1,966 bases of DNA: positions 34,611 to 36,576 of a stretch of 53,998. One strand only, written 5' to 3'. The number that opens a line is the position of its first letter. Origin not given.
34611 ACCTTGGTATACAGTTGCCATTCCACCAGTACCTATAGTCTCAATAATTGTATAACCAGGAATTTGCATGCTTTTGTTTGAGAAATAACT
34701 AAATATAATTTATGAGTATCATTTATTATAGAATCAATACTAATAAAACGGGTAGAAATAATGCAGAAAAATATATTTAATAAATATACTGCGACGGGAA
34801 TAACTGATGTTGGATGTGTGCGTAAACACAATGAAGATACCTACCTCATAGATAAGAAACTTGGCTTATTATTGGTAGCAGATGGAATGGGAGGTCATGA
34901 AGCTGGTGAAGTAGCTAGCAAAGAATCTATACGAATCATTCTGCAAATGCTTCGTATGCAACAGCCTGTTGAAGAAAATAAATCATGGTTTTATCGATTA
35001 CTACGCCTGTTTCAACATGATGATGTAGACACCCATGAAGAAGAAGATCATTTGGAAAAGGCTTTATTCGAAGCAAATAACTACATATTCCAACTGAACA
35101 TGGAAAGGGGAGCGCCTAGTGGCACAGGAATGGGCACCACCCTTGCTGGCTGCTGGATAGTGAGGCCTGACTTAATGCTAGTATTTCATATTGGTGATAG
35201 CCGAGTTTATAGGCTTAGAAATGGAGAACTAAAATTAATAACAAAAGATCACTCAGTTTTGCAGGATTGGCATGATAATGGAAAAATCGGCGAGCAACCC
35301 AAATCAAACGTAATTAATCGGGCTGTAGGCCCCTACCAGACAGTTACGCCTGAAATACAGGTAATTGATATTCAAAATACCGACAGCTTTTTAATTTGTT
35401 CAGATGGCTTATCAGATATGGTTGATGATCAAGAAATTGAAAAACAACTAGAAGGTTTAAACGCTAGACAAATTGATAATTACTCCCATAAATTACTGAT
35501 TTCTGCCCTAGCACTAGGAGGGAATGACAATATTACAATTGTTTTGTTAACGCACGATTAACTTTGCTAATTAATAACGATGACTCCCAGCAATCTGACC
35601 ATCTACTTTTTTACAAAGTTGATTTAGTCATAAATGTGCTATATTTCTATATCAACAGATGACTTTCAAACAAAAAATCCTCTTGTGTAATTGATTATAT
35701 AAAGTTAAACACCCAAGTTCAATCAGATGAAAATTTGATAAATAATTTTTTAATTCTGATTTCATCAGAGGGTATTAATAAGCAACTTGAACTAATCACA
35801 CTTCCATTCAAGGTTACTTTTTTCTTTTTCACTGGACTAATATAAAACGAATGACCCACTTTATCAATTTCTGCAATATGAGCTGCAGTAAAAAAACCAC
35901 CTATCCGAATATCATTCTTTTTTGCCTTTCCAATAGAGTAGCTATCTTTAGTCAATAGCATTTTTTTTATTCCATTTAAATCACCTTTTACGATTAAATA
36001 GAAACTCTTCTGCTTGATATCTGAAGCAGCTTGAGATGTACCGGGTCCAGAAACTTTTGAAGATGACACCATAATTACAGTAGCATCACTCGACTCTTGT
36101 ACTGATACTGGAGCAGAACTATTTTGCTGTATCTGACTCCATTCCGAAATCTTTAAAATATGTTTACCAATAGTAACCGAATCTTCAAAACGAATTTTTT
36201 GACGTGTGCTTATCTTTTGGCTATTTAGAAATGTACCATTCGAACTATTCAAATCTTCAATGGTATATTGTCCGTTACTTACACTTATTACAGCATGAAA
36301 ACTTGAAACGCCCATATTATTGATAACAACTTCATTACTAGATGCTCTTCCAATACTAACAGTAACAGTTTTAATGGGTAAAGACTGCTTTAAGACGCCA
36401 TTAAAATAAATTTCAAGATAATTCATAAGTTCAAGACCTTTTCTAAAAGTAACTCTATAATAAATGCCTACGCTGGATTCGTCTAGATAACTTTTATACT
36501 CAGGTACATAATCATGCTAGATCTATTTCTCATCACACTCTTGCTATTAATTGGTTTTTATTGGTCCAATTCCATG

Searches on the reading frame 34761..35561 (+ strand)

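Call 58: search_protein_families(library=pfam, proteins=[window:34761-35561:+], max_evalue=0.00001)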
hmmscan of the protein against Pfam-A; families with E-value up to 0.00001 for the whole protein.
window:34761-35561:+ (266 aa): 2 families
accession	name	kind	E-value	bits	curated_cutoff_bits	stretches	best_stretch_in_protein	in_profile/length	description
PF13672.11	PP2C_2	-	2.2e-15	57.2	24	1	22-225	10-182/209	Protein phosphatase 2C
PF00481.26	PP2C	-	6.1e-09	36.4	20.3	0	31-166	31-142/255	Protein phosphatase 2C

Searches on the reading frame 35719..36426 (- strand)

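Call 58: search_protein_families(library=pfam, proteins=[window:35719-36426:-], max_evalue=0.00001)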
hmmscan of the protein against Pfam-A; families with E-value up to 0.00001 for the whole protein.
window:35719-36426:- (235 aa): 2 families
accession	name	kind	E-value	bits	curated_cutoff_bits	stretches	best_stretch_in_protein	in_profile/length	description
PF00498.31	FHA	-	2.5e-23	82.7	20.7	1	23-87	1-67/67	FHA domain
PF16697.10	Yop-YscD_cpl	-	3e-16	59.9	33.2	1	15-94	11-91/94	Inner membrane component of T3SS, cytoplasmic domain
